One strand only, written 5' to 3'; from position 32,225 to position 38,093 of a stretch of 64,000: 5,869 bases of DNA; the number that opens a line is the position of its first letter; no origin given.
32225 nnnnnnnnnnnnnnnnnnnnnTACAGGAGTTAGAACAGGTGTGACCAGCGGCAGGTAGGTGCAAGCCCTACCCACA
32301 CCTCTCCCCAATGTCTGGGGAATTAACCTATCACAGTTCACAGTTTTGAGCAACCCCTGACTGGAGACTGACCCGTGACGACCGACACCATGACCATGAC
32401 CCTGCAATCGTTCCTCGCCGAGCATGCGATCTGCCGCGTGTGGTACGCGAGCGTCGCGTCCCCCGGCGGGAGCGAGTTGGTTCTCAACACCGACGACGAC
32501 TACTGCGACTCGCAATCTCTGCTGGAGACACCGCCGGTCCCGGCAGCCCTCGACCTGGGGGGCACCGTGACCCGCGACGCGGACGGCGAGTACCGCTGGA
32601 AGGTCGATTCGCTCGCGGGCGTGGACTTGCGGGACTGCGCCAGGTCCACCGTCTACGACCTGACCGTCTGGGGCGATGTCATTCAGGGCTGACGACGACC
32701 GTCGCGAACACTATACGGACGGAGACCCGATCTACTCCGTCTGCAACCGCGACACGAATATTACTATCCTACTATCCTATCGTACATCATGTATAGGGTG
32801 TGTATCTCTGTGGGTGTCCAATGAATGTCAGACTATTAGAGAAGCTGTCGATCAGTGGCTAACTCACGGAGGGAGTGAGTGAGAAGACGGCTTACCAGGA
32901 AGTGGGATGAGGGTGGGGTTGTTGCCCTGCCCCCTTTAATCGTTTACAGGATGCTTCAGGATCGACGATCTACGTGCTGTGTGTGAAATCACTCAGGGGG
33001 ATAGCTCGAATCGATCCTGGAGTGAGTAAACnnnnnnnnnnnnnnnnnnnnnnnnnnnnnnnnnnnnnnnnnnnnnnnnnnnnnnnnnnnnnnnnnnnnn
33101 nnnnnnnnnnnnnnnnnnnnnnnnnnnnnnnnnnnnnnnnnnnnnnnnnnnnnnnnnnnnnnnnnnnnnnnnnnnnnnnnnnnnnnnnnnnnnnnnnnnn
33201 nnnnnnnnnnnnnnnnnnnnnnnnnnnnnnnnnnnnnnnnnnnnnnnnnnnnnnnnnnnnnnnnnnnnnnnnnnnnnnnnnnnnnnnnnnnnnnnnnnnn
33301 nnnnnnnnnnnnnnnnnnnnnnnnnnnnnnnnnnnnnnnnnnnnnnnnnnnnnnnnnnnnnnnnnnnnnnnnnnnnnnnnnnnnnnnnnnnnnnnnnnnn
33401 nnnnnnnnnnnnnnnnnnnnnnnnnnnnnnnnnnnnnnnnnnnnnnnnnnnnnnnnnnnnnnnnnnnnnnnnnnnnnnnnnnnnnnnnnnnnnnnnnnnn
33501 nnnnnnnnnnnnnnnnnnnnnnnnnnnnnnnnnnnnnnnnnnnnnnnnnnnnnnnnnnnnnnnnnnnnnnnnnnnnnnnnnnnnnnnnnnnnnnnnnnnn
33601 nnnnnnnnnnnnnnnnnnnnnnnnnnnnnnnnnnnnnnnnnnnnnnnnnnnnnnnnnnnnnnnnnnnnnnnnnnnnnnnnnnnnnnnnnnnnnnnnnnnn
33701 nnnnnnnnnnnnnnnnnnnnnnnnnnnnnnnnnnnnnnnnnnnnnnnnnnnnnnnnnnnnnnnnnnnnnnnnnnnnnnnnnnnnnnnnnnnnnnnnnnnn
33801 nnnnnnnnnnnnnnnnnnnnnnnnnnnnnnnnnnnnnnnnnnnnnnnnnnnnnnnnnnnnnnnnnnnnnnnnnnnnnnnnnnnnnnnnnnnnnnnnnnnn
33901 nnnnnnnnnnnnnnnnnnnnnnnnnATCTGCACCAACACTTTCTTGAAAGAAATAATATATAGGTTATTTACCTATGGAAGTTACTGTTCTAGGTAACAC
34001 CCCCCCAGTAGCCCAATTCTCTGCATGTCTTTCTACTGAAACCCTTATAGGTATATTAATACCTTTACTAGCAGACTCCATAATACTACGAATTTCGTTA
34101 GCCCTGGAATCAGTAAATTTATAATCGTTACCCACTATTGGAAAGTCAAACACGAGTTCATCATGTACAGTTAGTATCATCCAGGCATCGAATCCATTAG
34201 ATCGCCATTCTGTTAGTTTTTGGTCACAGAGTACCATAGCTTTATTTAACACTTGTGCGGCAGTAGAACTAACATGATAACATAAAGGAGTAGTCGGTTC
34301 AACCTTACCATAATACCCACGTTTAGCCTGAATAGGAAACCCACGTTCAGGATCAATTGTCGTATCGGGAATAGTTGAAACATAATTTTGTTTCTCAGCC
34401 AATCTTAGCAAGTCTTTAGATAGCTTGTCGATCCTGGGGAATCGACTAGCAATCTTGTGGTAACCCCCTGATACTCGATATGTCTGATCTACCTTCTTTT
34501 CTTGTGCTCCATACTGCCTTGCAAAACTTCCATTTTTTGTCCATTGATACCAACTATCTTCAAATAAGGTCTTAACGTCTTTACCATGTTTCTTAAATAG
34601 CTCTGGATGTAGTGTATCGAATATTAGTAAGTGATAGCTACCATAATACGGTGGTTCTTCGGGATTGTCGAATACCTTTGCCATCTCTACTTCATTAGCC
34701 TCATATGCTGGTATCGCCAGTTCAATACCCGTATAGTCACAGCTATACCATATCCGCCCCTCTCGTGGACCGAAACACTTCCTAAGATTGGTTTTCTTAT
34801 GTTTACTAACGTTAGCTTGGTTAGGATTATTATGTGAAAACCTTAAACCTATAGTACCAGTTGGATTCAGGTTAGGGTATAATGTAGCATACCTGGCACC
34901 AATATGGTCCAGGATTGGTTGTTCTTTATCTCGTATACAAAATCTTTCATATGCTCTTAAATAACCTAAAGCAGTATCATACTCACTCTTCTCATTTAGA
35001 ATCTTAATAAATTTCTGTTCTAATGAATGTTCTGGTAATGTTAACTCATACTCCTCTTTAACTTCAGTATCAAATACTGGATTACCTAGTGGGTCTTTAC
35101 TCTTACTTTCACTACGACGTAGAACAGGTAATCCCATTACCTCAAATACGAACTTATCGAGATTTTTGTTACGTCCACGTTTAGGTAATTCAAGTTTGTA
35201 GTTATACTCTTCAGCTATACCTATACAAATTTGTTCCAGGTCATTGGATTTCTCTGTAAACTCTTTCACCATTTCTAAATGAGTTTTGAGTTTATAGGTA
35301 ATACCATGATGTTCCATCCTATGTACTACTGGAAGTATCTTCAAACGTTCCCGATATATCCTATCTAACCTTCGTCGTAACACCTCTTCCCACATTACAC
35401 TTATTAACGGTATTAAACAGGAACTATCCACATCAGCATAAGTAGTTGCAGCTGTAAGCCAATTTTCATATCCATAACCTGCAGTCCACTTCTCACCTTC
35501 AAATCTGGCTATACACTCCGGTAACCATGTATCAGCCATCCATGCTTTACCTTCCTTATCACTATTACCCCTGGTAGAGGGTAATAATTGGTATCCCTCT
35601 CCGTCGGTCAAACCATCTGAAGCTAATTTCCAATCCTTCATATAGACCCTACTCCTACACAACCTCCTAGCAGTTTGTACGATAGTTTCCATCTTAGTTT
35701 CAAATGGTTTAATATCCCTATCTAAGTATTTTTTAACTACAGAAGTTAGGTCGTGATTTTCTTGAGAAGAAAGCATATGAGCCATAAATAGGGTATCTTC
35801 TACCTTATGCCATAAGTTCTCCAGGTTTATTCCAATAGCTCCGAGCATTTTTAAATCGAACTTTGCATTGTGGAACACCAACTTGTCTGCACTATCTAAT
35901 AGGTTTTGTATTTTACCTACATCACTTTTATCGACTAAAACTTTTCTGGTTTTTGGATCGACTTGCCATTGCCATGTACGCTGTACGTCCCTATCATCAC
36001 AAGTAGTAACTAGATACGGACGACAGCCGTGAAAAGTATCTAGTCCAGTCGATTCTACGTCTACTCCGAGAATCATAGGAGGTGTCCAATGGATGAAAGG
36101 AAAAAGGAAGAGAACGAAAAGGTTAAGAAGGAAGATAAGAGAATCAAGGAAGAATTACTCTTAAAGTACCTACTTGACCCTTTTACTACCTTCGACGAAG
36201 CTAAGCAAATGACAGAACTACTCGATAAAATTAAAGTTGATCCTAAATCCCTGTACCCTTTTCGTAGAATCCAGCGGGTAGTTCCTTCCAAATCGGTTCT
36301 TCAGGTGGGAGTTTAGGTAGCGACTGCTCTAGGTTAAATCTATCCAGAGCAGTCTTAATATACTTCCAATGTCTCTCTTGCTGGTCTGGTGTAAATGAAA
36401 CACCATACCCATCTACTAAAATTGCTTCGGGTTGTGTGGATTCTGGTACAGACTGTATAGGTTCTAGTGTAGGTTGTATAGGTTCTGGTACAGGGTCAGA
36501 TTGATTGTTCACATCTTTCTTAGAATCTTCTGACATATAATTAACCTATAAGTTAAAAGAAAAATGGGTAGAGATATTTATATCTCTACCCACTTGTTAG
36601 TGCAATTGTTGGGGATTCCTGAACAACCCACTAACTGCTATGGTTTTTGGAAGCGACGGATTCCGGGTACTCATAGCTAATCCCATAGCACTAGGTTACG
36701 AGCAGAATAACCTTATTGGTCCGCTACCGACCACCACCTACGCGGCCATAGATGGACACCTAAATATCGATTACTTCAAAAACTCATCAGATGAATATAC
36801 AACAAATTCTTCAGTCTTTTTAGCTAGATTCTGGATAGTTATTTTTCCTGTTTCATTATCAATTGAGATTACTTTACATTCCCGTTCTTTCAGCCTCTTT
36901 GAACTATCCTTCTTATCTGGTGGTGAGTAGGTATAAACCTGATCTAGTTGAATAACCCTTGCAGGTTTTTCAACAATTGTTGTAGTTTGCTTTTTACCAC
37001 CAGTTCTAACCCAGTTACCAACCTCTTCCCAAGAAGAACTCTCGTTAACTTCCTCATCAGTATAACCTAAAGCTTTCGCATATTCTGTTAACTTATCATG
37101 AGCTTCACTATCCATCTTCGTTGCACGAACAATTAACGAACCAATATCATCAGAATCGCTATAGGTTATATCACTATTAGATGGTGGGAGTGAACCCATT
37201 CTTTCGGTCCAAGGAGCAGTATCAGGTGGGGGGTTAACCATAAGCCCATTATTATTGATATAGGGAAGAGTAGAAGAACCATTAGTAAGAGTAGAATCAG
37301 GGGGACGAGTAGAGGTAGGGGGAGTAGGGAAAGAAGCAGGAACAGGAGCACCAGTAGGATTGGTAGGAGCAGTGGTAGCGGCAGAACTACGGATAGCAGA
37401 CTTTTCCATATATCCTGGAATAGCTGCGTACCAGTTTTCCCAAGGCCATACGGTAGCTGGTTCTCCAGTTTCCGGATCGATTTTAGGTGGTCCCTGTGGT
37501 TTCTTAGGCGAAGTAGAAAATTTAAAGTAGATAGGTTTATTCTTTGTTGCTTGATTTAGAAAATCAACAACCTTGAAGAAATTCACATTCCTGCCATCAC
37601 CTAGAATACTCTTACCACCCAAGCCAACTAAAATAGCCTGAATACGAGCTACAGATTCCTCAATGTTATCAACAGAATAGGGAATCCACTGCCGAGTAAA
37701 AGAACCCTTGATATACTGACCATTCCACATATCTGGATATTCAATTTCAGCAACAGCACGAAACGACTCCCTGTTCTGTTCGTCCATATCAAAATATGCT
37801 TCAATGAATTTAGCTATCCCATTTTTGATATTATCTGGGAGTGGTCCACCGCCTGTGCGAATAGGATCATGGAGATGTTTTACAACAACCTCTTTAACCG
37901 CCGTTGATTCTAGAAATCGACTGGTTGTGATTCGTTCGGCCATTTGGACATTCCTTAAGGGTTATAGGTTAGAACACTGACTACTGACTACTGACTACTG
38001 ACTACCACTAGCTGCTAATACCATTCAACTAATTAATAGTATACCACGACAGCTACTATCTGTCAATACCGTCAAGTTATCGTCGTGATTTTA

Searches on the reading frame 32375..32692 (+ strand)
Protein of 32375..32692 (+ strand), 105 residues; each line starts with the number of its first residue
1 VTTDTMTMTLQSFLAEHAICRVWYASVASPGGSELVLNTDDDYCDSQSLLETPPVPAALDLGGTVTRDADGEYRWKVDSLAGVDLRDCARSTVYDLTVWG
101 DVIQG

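Call 7: search_protein_families(library=pfam, proteins=[window:32375-32692:+], max_evalue=0.01)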
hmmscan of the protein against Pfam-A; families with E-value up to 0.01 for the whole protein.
window:32375-32692:+ (105 aa): 0 families

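Call 8: search_protein_families(library=phrogs, proteins=[window:32375-32692:+], max_evalue=0.01)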
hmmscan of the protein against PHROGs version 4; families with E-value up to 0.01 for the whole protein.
window:32375-32692:+ (105 aa): 0 families

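Call 69: find_homologous_proteins(query=window:32375-32692:+, max_evalue=0.01)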
Query window:32375-32692:+ (105 aa): 1 proteins with E <= 0.01 among 7 candidates.
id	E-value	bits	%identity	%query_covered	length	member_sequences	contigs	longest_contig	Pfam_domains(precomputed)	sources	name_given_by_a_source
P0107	3.2e-61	222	100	95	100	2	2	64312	-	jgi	jgi:hypothetical protein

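Call 71: search_protein_families(library=ncbifam, proteins=[window:32375-32692:+], max_evalue=0.01)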
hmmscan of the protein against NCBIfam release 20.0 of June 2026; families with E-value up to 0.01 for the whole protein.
window:32375-32692:+ (105 aa): 0 families

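Call 98: find_encoding_contigs(protein=P0107, flank=6000, max_places=4)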
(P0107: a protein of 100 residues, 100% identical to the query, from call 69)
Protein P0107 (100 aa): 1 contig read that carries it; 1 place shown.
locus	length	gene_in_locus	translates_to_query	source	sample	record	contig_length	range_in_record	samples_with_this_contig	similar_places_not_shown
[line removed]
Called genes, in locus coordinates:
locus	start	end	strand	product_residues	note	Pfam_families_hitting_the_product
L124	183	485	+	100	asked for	-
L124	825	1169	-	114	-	-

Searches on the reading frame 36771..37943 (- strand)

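Call 89: search_protein_families(library=pfam, proteins=[window:36771-37943:-], max_evalue=0.01)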
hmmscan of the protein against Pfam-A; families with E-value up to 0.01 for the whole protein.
window:36771-37943:- (390 aa): 1 family
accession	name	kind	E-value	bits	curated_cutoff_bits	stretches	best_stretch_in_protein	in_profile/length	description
PF14084.11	DUF4264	-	0.0027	17.8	27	1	119-144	13-38/52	Protein of unknown function (DUF4264)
